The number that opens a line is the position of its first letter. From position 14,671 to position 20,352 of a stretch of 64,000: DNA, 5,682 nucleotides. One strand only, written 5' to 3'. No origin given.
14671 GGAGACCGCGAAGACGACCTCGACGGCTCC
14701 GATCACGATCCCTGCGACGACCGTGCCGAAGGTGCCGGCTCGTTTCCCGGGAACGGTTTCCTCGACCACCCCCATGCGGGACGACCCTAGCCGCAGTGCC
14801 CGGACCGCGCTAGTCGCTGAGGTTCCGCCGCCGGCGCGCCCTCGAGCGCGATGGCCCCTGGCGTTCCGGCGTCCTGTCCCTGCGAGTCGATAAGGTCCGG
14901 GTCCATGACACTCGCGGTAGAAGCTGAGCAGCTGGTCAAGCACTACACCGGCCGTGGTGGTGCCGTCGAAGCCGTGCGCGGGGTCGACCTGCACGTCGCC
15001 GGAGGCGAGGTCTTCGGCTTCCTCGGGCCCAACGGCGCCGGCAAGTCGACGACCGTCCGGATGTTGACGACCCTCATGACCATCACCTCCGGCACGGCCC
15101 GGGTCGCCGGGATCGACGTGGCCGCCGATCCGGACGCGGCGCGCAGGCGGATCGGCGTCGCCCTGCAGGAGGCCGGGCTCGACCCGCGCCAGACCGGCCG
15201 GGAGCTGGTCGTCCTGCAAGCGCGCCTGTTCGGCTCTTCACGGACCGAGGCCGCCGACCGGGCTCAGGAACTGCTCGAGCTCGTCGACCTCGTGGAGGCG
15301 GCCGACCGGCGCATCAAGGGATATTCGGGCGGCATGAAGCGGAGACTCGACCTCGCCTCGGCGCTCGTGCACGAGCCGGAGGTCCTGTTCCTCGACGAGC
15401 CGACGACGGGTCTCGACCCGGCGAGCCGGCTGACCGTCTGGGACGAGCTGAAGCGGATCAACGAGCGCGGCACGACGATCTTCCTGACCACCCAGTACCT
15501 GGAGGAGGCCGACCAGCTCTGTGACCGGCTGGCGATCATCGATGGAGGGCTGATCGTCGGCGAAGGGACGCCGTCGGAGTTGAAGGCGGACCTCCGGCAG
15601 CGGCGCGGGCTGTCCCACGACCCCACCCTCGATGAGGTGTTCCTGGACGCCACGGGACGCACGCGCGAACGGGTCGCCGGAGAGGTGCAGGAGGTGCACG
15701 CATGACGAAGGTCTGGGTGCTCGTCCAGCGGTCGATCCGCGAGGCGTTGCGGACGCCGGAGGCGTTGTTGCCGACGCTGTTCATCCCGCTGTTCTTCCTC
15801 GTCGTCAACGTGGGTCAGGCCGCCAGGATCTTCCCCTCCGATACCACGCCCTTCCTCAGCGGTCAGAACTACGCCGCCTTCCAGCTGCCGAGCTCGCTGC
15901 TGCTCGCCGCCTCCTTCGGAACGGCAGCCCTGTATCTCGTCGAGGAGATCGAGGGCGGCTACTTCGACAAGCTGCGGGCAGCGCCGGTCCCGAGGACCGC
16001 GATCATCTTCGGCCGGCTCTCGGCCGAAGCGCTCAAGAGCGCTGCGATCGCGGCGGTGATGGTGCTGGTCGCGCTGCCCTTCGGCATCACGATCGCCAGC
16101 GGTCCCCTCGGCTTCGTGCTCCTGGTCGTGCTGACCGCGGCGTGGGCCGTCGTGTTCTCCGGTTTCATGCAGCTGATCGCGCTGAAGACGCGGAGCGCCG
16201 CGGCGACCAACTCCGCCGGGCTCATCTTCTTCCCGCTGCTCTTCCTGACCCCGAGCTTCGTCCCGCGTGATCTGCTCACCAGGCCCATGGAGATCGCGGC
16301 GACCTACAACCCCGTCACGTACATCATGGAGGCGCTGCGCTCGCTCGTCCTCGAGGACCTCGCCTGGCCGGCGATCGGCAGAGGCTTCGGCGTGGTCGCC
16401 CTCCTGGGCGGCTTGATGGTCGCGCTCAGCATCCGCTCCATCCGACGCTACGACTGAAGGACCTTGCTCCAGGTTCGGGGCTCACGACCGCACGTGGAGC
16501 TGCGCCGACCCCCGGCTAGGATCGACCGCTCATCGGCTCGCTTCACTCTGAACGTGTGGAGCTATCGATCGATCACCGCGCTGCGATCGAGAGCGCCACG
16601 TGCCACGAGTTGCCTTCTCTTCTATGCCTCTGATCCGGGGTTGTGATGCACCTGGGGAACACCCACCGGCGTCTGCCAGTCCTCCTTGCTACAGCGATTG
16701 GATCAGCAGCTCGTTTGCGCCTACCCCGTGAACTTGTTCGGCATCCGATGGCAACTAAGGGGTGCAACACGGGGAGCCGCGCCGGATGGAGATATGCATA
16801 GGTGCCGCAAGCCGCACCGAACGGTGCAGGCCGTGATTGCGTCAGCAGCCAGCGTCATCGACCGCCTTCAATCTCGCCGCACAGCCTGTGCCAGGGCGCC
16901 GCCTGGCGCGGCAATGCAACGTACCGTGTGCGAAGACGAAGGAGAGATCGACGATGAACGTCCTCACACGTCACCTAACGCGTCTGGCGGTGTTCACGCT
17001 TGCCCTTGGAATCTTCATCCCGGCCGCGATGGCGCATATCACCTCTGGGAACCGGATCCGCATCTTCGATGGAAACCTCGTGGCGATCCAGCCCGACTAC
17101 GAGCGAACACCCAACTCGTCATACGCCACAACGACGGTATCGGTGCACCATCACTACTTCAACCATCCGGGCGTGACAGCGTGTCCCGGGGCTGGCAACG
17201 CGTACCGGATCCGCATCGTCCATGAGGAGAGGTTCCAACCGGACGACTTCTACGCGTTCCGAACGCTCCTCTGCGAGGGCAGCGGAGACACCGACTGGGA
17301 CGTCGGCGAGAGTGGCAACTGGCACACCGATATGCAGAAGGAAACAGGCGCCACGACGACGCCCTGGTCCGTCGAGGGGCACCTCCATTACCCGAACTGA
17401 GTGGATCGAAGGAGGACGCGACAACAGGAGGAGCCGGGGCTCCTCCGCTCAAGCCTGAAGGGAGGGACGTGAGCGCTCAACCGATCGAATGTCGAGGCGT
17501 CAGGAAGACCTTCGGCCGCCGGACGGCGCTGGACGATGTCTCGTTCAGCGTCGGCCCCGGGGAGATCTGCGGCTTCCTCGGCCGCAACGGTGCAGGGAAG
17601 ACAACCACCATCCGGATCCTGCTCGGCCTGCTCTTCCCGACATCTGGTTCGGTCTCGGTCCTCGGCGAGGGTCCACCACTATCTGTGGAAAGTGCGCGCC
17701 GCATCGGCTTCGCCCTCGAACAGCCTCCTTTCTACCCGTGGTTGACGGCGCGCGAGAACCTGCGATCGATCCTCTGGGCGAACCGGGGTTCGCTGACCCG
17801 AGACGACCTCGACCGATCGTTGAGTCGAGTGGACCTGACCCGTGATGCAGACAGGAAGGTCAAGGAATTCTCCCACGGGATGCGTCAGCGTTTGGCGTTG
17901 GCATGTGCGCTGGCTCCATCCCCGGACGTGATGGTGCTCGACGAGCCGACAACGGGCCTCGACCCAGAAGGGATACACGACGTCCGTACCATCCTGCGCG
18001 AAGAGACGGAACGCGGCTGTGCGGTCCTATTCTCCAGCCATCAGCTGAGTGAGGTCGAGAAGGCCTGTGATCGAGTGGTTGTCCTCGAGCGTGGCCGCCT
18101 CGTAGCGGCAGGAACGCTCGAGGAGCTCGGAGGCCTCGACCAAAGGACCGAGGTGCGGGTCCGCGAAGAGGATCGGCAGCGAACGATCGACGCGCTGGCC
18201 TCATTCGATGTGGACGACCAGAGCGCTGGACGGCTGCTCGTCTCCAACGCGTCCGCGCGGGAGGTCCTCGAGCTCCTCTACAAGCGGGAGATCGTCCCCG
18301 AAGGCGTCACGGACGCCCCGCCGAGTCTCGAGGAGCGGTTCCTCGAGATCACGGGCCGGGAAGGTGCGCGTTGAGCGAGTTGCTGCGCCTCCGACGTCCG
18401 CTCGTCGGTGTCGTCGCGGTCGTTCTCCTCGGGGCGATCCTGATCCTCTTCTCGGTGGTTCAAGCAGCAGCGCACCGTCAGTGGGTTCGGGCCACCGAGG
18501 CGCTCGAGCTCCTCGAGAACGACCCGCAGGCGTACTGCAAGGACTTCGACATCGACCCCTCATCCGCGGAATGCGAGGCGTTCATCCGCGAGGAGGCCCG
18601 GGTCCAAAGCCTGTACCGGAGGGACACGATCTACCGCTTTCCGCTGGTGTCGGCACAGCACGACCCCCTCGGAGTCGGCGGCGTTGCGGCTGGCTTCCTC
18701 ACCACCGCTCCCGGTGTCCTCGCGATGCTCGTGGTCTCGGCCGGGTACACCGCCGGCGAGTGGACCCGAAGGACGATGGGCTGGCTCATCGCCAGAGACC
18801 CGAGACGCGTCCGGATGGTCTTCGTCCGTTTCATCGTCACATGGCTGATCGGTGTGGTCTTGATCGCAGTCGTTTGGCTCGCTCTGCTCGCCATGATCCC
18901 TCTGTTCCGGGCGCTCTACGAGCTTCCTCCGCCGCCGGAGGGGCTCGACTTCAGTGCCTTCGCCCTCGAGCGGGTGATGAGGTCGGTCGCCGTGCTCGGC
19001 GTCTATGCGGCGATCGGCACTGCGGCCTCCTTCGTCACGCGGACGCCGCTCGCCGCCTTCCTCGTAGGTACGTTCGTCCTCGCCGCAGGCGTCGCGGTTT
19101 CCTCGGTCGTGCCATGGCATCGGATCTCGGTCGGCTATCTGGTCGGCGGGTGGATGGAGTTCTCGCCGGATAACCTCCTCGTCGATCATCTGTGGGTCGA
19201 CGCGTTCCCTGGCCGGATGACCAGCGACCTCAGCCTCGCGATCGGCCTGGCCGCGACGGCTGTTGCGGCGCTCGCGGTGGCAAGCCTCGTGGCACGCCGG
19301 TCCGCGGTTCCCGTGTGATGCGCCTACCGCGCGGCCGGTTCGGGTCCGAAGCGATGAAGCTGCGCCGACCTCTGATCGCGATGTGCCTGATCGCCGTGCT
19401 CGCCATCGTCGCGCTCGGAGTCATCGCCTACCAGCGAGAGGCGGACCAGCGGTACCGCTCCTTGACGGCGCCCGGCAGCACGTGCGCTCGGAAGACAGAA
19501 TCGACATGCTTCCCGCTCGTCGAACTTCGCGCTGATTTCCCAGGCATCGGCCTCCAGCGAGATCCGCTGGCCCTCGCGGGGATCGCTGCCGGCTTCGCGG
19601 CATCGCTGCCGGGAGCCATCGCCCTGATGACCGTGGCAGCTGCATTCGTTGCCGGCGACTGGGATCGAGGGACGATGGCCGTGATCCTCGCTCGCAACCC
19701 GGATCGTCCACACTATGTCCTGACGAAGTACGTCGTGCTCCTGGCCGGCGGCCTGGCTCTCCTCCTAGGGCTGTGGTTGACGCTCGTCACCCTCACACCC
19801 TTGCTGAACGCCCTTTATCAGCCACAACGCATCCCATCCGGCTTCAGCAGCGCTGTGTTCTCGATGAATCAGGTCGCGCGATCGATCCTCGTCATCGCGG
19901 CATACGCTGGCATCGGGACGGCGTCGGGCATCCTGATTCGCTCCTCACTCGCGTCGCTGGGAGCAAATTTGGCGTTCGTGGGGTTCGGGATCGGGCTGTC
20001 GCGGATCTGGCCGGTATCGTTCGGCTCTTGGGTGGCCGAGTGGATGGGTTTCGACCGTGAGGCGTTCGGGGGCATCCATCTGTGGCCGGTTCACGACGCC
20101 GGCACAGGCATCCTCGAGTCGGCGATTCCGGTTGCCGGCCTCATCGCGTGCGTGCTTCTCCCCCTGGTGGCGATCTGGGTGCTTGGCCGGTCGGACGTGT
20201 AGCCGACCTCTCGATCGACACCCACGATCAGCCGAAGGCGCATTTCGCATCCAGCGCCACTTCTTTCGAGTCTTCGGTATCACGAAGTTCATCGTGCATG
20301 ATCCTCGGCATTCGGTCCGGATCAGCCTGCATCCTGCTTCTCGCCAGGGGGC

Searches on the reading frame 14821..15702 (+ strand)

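Call 51: search_protein_families(library=pfam, proteins=[window:14821-15702:+], max_evalue=0.00001)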
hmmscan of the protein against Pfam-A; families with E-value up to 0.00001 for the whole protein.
window:14821-15702:+ (294 aa): 2 families
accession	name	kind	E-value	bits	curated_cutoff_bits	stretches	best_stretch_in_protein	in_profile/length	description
PF00005.33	ABC_tran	-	6.1e-31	108.3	25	1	53-196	2-137/137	ABC transporter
PF13304.12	AAA_21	-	1e-10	42.6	27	1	166-225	236-298/304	AAA domain, putative AbiEii toxin, Type IV TA system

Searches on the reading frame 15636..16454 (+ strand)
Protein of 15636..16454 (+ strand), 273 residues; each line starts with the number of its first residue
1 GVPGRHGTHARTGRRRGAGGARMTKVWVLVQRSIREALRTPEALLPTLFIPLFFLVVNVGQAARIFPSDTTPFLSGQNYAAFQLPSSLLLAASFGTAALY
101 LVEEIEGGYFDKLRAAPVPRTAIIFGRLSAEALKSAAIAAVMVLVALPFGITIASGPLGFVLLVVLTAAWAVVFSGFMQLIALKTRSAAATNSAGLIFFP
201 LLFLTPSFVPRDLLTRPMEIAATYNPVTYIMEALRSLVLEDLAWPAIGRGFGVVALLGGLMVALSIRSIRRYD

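Call 51: search_protein_families(library=pfam, proteins=[window:15636-16454:+], max_evalue=0.00001)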
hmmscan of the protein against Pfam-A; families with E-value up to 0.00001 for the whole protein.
window:15636-16454:+ (273 aa): 2 families
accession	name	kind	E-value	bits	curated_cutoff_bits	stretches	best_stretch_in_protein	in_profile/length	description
PF01061.29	ABC2_membrane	-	3.9e-19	69.5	26.9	1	25-237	2-209/211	ABC-2 type transporter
PF12698.13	ABC2_membrane_3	-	1e-09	38.4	31.6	1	69-266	149-346/347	ABC-2 family transporter protein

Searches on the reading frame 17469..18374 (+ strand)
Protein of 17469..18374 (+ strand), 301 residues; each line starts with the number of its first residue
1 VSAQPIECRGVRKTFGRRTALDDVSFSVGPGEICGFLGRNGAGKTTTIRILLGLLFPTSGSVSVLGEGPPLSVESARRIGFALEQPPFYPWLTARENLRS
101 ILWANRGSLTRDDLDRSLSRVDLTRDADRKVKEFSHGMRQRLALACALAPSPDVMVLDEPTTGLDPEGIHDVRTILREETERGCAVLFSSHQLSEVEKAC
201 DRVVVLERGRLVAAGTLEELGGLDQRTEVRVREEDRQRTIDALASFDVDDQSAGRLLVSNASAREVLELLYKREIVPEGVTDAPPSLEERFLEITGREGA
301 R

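Call 54: search_protein_families(library=pfam, proteins=[window:17469-18374:+], max_evalue=0.001)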
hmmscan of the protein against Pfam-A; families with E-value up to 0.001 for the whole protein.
window:17469-18374:+ (301 aa): 2 families
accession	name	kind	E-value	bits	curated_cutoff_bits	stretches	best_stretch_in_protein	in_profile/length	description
PF00005.33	ABC_tran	-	1.1e-29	104.3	25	1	21-162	1-137/137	ABC transporter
PF13304.12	AAA_21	-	2.3e-14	54.6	27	1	117-196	221-303/304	AAA domain, putative AbiEii toxin, Type IV TA system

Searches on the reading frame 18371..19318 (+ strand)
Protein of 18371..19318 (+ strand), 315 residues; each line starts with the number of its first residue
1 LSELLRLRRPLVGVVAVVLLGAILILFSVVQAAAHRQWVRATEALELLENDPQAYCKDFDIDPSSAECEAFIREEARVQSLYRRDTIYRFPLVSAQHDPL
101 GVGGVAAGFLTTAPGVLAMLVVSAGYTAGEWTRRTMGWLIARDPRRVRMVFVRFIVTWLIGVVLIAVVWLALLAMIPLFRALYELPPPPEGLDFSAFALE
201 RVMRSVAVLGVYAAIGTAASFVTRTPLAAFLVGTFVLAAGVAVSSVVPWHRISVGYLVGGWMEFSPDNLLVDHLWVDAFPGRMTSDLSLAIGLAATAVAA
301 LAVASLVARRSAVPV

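Call 54: search_protein_families(library=pfam, proteins=[window:18371-19318:+], max_evalue=0.001)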
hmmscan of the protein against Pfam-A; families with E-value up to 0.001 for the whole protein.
window:18371-19318:+ (315 aa): 2 families
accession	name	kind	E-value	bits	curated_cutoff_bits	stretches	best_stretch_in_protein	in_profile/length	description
PF12679.13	ABC2_membrane_2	-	7.4e-10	39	27.2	1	3-238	10-194/283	ABC-2 family transporter protein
PF12698.13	ABC2_membrane_3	-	0.00012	21.7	31.6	1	105-244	163-287/347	ABC-2 family transporter protein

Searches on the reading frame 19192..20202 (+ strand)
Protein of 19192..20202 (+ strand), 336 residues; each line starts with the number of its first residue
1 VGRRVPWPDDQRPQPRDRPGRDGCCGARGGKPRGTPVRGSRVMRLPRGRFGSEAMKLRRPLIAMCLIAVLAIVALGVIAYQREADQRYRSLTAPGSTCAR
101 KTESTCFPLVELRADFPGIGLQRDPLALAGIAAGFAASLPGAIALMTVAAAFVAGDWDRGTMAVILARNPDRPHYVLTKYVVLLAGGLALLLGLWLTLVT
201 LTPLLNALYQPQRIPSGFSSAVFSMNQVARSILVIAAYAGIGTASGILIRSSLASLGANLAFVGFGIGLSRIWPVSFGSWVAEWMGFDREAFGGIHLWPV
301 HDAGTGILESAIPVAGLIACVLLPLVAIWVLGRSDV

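Call 54: search_protein_families(library=pfam, proteins=[window:19192-20202:+], max_evalue=0.001)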
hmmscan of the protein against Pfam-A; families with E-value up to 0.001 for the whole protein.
window:19192-20202:+ (336 aa): 1 family
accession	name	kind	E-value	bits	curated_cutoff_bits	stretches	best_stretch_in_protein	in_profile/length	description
PF12679.13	ABC2_membrane_2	-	5.6e-05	23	27.2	1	79-271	61-176/283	ABC-2 family transporter protein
